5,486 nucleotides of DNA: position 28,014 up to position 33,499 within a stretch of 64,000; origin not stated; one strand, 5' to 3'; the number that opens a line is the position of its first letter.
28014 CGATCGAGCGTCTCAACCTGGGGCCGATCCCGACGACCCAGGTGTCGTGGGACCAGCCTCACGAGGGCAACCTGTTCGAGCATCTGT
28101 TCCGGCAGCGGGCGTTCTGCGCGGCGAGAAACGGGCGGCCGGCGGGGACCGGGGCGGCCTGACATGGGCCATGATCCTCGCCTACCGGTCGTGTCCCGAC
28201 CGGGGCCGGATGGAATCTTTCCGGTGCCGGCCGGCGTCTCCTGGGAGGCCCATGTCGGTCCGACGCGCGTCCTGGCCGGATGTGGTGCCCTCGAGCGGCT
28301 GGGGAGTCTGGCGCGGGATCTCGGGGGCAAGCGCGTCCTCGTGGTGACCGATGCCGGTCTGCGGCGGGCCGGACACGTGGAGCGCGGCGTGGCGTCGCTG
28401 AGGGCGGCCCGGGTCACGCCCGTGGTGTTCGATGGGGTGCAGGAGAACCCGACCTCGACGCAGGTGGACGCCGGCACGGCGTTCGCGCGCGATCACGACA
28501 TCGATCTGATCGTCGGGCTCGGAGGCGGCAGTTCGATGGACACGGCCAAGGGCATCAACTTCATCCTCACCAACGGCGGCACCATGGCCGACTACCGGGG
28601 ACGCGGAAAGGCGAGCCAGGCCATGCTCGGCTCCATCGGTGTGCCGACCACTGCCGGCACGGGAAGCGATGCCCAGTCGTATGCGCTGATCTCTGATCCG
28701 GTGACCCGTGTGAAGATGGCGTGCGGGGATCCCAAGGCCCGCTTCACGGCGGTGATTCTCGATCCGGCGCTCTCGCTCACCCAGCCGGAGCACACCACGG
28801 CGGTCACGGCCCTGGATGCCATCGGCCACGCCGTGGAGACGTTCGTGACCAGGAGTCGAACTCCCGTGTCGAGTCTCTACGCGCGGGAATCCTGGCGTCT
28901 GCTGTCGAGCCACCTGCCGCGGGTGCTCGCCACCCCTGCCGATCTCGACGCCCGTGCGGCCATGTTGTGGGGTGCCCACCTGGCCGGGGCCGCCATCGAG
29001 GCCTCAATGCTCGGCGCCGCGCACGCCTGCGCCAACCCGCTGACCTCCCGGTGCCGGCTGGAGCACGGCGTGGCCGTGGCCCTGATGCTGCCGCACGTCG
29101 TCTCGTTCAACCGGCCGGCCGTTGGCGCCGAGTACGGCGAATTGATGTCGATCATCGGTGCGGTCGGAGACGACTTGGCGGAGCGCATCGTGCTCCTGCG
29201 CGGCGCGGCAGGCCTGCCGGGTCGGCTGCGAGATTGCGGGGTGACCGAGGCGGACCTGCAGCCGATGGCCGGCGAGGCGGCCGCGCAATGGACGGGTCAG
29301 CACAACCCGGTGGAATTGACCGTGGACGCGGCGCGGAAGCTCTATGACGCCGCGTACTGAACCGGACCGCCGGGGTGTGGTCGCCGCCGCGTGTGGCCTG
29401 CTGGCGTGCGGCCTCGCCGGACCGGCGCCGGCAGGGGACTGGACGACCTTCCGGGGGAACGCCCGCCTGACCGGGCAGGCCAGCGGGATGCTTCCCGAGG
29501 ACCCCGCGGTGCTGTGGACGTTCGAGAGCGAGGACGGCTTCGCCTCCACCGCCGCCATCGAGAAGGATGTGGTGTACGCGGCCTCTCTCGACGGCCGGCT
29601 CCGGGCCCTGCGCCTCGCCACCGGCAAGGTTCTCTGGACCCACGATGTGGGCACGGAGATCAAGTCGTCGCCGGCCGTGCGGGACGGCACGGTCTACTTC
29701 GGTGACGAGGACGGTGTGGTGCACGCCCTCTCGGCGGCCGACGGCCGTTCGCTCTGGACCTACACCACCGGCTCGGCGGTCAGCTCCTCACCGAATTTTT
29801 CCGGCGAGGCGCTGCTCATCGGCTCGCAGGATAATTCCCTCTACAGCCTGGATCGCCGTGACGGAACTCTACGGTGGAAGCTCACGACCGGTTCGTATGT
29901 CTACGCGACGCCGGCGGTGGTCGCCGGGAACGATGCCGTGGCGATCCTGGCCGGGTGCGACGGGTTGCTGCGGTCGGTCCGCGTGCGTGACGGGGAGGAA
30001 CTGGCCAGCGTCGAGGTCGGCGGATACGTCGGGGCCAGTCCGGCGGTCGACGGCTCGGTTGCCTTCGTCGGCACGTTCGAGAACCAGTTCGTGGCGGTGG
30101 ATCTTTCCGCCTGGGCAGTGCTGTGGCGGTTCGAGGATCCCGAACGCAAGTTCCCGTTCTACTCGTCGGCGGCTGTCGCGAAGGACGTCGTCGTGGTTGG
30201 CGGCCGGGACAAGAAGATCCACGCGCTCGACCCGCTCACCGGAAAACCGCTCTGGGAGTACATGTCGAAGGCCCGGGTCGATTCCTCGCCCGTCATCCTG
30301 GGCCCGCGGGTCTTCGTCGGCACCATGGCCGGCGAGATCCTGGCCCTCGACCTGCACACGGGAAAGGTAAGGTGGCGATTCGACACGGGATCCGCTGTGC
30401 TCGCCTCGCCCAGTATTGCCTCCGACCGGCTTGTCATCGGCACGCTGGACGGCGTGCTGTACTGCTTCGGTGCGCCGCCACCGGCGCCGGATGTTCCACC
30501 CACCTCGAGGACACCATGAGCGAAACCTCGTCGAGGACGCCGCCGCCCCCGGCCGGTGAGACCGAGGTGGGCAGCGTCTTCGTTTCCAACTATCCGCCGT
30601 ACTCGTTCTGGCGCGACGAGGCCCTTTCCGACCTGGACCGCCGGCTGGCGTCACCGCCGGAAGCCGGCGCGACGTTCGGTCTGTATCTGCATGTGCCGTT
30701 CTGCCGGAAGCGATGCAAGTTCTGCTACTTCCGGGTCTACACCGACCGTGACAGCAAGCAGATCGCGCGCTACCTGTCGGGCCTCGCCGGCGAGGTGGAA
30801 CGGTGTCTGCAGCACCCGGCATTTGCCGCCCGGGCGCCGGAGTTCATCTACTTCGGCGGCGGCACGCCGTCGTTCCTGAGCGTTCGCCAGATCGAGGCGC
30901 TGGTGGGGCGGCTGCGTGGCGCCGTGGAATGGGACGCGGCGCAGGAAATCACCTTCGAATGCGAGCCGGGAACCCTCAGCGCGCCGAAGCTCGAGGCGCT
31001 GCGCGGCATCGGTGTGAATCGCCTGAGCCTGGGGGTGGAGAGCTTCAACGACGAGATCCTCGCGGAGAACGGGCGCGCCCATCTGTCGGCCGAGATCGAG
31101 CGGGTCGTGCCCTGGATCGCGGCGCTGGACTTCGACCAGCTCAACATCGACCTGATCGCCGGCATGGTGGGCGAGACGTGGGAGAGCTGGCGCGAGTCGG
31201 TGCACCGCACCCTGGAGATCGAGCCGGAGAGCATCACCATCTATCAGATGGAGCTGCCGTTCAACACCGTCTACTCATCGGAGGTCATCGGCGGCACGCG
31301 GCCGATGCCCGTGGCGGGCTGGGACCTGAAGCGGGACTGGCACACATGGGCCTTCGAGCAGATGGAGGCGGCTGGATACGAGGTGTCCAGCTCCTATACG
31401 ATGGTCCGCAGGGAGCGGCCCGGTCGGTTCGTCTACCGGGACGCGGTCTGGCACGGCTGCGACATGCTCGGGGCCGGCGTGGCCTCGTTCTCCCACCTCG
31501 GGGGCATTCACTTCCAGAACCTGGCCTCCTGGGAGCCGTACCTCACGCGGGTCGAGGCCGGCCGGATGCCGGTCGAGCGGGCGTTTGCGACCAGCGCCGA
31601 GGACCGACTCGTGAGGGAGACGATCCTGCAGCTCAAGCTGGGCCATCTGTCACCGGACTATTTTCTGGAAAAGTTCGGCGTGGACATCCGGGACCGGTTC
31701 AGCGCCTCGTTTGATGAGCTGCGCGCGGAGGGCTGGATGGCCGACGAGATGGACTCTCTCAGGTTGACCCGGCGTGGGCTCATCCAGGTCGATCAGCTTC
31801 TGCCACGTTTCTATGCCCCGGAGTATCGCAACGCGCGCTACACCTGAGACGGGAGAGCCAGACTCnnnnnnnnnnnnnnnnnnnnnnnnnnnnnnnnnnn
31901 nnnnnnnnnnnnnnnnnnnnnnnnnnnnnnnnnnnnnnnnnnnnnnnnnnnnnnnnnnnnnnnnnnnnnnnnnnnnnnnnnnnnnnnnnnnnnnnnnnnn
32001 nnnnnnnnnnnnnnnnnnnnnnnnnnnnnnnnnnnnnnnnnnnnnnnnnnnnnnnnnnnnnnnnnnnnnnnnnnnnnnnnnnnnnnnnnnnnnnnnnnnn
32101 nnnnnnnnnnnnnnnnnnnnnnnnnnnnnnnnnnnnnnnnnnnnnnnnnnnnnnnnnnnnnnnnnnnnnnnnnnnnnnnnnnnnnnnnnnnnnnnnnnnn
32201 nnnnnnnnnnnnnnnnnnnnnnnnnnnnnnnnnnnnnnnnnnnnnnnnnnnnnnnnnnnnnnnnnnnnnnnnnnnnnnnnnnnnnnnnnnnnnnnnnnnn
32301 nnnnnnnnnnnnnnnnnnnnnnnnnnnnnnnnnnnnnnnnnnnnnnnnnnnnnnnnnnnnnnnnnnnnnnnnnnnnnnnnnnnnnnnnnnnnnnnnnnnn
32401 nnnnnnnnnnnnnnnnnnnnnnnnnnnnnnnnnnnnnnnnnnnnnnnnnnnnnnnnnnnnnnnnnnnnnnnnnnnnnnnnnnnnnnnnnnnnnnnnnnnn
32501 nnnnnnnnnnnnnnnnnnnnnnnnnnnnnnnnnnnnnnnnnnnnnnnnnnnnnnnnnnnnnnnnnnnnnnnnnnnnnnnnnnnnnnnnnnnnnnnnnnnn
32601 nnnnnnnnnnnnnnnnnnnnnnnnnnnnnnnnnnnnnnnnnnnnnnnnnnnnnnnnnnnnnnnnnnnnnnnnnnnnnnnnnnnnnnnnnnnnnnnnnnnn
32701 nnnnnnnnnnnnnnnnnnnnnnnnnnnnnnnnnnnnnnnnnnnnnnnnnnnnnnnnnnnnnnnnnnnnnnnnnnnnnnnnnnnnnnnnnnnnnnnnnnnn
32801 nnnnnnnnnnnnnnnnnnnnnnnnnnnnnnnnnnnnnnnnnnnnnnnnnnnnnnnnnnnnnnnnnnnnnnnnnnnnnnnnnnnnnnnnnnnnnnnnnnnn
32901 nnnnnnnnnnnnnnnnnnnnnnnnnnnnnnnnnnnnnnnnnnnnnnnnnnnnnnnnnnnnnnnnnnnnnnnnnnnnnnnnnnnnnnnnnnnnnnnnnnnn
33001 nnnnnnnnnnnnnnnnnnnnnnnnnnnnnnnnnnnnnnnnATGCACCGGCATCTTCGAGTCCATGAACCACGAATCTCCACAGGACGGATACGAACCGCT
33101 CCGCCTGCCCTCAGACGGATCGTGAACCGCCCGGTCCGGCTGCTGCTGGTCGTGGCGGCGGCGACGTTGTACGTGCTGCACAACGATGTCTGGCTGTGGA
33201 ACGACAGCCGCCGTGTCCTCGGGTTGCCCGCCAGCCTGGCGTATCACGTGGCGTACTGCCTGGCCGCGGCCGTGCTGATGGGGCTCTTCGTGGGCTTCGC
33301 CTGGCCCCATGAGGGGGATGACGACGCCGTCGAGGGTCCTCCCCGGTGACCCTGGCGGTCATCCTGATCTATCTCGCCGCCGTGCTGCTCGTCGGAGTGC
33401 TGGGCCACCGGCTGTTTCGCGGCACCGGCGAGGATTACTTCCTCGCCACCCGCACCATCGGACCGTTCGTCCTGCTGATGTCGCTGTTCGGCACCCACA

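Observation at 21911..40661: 18.7-kb, 14-gene translationally coupled locus combining secreted PQQ-like propellers with a fatty-acyl reduction, tailoring and export pathway: candidate uncharacterised lipid / natural-product system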

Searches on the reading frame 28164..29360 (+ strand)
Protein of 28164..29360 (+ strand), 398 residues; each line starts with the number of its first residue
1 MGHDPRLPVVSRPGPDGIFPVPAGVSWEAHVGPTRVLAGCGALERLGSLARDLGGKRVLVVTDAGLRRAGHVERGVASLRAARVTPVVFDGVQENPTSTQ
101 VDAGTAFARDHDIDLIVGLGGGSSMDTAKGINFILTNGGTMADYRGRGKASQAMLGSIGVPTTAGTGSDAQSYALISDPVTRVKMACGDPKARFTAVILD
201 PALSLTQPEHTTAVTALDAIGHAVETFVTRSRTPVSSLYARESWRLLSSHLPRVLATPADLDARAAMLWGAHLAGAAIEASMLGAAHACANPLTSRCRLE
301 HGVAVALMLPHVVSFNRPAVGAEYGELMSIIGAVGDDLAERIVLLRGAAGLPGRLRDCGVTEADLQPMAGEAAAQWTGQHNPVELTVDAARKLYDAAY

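Call 3: search_protein_families(library=pfam, proteins=[window:28164-29360:+], max_evalue=0.01)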
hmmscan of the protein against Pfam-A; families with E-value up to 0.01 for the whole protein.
window:28164-29360:+ (398 aa): 3 families
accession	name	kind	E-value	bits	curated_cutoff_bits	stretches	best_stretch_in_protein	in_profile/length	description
PF00465.25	Fe-ADH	-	5.8e-47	159.8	31.3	1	33-201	1-168/168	Iron-containing alcohol dehydrogenase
PF25137.1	ADH_Fe_C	-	2.7e-32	112.5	27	1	212-398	1-194/194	Fe-containing alcohol dehydrogenase family, C-terminal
PF13685.12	Fe-ADH_2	-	1e-10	42.2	28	1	39-133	3-95/149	Iron-containing alcohol dehydrogenase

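Call 5: search_protein_families(library=ncbifam, proteins=[window:28164-29360:+], max_evalue=0.001)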
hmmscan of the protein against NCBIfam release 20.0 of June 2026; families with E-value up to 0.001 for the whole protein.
window:28164-29360:+ (398 aa): 17 families
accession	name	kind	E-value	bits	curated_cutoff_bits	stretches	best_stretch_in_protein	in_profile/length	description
NF041833.1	Fe_ADH_ErcA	equivalog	7.2e-76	255.8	550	1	36-397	11-381/382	alcohol dehydrogenase-like regulatory protein ErcA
TIGR02638.1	lactal_redase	equivalog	6.5e-63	212.8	523.15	1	37-394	11-379/379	lactaldehyde reductase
NF053866.1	CholDhdGbsBBac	equivalog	2.6e-62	210.7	550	1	33-397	15-390/392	choline dehydrogenase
NF058672.1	4HyButDHCUPNE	equivalog_domain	3.4e-56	191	500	1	34-395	8-375/378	4-hydroxybutyrate dehydrogenase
NF007363.0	PRK09860.1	equivalog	6.1e-56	190.2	581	1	37-397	13-382/383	L-threonine dehydrogenase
NF050025.1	SulfAcetaldRedSarD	equivalog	8.1e-56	189.5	700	1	33-337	8-312/385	sulfoacetaldehyde reductase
NF007911.0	PRK10624.1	equivalog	5e-55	187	537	1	39-398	14-382/382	lactaldehyde reductase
TIGR03405.1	Phn_Fe-ADH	equivalog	7.3e-49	166.4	423.7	1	33-373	4-344/355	iron-containing alcohol dehydrogenase PsrA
NF010378.0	PRK13805.1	equivalog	1.1e-46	159.2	951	1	53-317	479-758/872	bifunctional acetaldehyde-CoA/alcohol dehydrogenase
NF011998.0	PRK15454.1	equivalog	5.5e-40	137.3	556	1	33-397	27-394/395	ethanolamine utilization ethanol dehydrogenase EutG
TIGR04266.1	NDMA_methanol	equivalog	5.7e-38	130.8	625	1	34-334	17-321/420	NDMA-dependent methanol dehydrogenase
NF011717.0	PRK15138.1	equivalog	2.9e-21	76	645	1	32-319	8-299/387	alcohol dehydrogenase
NF006941.0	PRK09423.1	subfamily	1.1e-12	47.5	336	1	31-135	6-107/367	glycerol dehydrogenase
NF041822.1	daptide_DH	equivalog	1.3e-09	37.4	300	1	57-231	2-179/363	daptide-type RiPP biosynthesis dehydogenase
NF053832.1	GlycoaldRedHalo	equivalog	5.2e-08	32.4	550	1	32-132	7-104/363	glycolaldehyde reductase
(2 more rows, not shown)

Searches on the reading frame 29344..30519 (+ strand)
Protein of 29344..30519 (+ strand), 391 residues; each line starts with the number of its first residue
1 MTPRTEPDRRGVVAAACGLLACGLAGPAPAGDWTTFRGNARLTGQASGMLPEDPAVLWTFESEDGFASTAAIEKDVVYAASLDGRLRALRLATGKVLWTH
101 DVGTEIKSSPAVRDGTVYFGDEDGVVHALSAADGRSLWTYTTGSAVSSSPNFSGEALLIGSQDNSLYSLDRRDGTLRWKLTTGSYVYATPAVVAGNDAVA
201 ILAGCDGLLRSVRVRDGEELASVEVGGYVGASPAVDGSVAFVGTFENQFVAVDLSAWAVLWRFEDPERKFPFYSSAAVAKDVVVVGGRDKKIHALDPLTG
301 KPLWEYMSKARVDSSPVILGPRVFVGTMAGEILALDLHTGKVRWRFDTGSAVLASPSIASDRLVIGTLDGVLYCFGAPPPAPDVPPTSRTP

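Call 3: search_protein_families(library=pfam, proteins=[window:29344-30519:+], max_evalue=0.01)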
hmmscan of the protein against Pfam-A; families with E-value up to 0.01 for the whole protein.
window:29344-30519:+ (391 aa): 8 families
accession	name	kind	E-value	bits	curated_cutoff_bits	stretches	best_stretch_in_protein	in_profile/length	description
PF13570.13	Beta-prop_ACSF4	-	2.8e-55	188.5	133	2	55-235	40-222/329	Beta-alanine-activating enzyme, beta-propeller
PF13360.13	PQQ_2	-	1.5e-44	152.8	27.6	3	55-254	14-224/233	Outer membrane protein assembly factor BamB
PF01011.28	PQQ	-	2.4e-17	63.3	26.7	1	310-350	47-87/595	Glucose/ethanol/alcohol dehydrogenase, beta-propeller domain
PF25292.1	Beta-prop_CGLA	-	9.7e-08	32.3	26.8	0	121-220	51-150/316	Lambda-carrageenase beta-propeller domain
PF23414.1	Beta-prop_EML_2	-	1.1e-06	28.7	90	1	73-172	9-111/266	Echinoderm microtubule-associated protein second beta-propeller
PF25293.1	Beta-prop_EMC1_N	-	2.4e-06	27.8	34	0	241-307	35-102/219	EMC1 N-terminal beta-propeller domain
PF24796.1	WDR55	-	0.00048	19.7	200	0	236-375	64-206/296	WDR55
PF24807.1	WD40_CDC20-Fz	-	0.0047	16.7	200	0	104-177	55-126/292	CDC20/Fizzy WD40 domain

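Call 5: search_protein_families(library=ncbifam, proteins=[window:29344-30519:+], max_evalue=0.001)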
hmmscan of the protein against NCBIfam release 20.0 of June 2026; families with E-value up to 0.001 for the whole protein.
window:29344-30519:+ (391 aa): 9 families
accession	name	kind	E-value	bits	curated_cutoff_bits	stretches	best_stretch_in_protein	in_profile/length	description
TIGR03300.1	assembly_YfgL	equivalog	4e-54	183.7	285.2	3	66-182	57-173/377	outer membrane protein assembly factor BamB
NF008351.0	PRK11138.1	equivalog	5.7e-34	117.3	423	4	276-375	65-175/394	outer membrane protein assembly factor BamB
NF053615.1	SerThrKinAfsKStmc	equivalog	1.5e-28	99.9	1300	2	206-377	582-761/809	protein serine/threonine kinase AfsK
TIGR03075.1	PQQ_enz_alc_DH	subfamily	1.1e-22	80.3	480.05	2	292-357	446-512/530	PQQ-dependent dehydrogenase, methanol/ethanol family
TIGR04528.1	acido_non_PQQ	subfamily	3.6e-22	78.8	650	3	82-168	399-490/493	acido-empty-quinoprotein group A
TIGR03074.1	PQQ_membr_DH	subfamily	1.8e-09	36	832.65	0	312-351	205-244/783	membrane-bound PQQ-dependent dehydrogenase, glucose/quinate/shikimate family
NF041516.1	PA2928_fam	subfamily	3.4e-08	33.3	70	0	124-177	314-372/376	PA2928 family protein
NF050114.1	Rv3212_fam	equivalog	4.9e-08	32.6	150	0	275-307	66-98/393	Rv3212 family protein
NF040673.1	PLuB_PQQ_rpt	exception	8.3e-06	25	250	0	238-317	256-334/395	PLuB system PQQ-binding repeat protein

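Call 43: search_solved_structures(query=window:29344-30519:+, max_evalue=0.001)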
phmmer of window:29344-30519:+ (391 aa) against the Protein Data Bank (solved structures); distinct sequences matched with E-value up to 0.001: 80 (the best 60 are shown).
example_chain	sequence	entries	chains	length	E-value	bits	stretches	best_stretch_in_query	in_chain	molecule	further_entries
6tji_A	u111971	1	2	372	3.4e-61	210.7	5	93-192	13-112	Cake10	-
8prj_A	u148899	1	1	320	5e-56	193.7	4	76-192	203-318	v31Bagel8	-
6tjh_A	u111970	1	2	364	2e-53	185.1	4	94-192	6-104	Cake9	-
6tjg_A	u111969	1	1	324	2.1e-47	165.3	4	94-192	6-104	Cake8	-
7awy_A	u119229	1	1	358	2.1e-37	132.4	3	71-192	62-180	Scone-R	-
6tjf_A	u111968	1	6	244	2.6e-35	125.5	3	94-192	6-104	Cake6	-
3hxj_A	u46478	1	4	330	3.9e-32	115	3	58-192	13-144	Pyrrolo-quinoline quinone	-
7awz_A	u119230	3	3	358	1.4e-29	106.6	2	71-192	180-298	Scone-E | SconeE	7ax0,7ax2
6tje_A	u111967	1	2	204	3e-29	105.5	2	94-192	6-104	Cake5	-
8pra_A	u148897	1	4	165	2.1e-25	92.9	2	93-192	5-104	Cell surface protein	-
2yh3_A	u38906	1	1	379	1.7e-23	86.6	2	74-173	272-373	LIPOPROTEIN YFGL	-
8prs_A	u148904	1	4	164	2.1e-23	86.3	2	99-192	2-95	nvBagel4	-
5ayw_B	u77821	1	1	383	3.4e-23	85.6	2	73-172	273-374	Outer membrane protein assembly factor BamB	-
6tjd_A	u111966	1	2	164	4.1e-23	85.3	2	94-192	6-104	Cake4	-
8adg_B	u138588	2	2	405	4.3e-23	85.3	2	72-172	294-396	Outer membrane protein assembly factor BamB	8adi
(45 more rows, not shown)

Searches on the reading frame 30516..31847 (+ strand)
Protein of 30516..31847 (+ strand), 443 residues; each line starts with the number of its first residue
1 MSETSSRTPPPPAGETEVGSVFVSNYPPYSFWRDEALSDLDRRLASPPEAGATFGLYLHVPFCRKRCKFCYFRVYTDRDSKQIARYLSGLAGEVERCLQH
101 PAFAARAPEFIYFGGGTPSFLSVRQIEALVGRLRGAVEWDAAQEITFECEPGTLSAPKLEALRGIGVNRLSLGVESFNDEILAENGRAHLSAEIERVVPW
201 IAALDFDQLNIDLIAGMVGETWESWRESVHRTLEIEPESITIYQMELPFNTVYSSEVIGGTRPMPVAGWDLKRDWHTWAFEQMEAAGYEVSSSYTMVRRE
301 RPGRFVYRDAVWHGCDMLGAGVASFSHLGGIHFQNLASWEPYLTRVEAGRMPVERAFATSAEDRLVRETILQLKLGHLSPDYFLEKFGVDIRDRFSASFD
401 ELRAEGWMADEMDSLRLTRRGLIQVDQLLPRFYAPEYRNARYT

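Call 3: search_protein_families(library=pfam, proteins=[window:30516-31847:+], max_evalue=0.01)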
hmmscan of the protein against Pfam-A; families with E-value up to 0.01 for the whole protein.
window:30516-31847:+ (443 aa): 2 families
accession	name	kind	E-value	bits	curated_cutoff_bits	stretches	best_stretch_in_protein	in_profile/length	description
PF04055.27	Radical_SAM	-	4.7e-19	69.6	29.5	1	58-230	2-164/166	Radical SAM superfamily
PF06969.22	HemN_C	-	1.8e-05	25.1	24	1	360-422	2-65/67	HemN C-terminal domain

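Call 5: search_protein_families(library=ncbifam, proteins=[window:30516-31847:+], max_evalue=0.001)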
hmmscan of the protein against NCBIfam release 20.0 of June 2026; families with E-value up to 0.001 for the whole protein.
window:30516-31847:+ (443 aa): 19 families
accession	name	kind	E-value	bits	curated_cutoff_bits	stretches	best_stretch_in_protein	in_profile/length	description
NF006067.1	PRK08208.1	equivalog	7e-54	183.4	380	1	49-440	31-422/427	STM4012 family radical SAM protein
TIGR04107.1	rSAM_HutW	equivalog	7.2e-50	170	400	1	53-421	39-403/419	heme anaerobic degradation radical SAM methyltransferase ChuW/HutW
TIGR00538.1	hemN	equivalog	1.6e-49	169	324.95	2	31-244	27-239/454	oxygen-independent coproporphyrinogen III oxidase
TIGR00539.1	hemN_rel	equivalog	4.5e-43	147.7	205.4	1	56-375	3-311/361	radical SAM family heme chaperone HemW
NF006385.0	PRK08629.1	equivalog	2.6e-39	135.2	355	1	37-434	36-415/439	coproporphyrinogen III oxidase family protein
TIGR03994.1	rSAM_HemZ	equivalog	3.5e-38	131.8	321.4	1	50-246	81-277/401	coproporphyrinogen dehydrogenase HemZ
NF006064.0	PRK08207.2-2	equivalog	5e-32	111.5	504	1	52-247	143-340/465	coproporphyrinogen III oxidase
NF006060.0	PRK08207.1-3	equivalog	2e-28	99.4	653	1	54-247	150-346/477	coproporphyrinogen III oxidase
NF005133.0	PRK06582.1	equivalog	1.9e-27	96.3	597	1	54-326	12-276/390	coproporphyrinogen III oxidase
NF006066.0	PRK08207.2-5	equivalog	2.5e-26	92.4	1117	1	55-245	192-384/518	coproporphyrinogen III oxidase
NF006061.0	PRK08207.1-4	equivalog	4.7e-25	88.3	702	1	54-245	174-368/501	coproporphyrinogen III oxidase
NF006062.0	PRK08207.1-5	equivalog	6e-21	74.8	1007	1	53-248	148-346/476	coproporphyrinogen III oxidase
NF004567.0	PRK05904.1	equivalog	3.6e-20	72.4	355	1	55-247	8-194/353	coproporphyrinogen III oxidase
NF006065.0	PRK08207.2-4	equivalog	1.3e-19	70.5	922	1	55-246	170-367/484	coproporphyrinogen III oxidase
NF006059.0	PRK08207.1-1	equivalog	2.2e-19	69.6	1012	1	55-247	173-368/496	coproporphyrinogen III oxidase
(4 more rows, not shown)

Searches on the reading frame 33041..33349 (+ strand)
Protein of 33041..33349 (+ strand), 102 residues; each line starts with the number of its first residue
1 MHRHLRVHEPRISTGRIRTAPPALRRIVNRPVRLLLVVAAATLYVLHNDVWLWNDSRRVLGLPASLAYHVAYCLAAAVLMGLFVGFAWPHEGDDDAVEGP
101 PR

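Call 4: search_protein_families(library=pfam, proteins=[window:33041-33349:+], max_evalue=0.01)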
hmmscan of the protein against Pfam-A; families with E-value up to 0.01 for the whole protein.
window:33041-33349:+ (102 aa): 1 family
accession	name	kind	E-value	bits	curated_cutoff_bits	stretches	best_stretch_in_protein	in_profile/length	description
PF11755.13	DUF3311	-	1.5e-08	35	30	1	38-91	3-56/61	Protein of unknown function (DUF3311)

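Call 6: search_protein_families(library=ncbifam, proteins=[window:33041-33349:+], max_evalue=0.001)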
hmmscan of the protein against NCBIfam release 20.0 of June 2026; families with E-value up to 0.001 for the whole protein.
window:33041-33349:+ (102 aa): 0 families
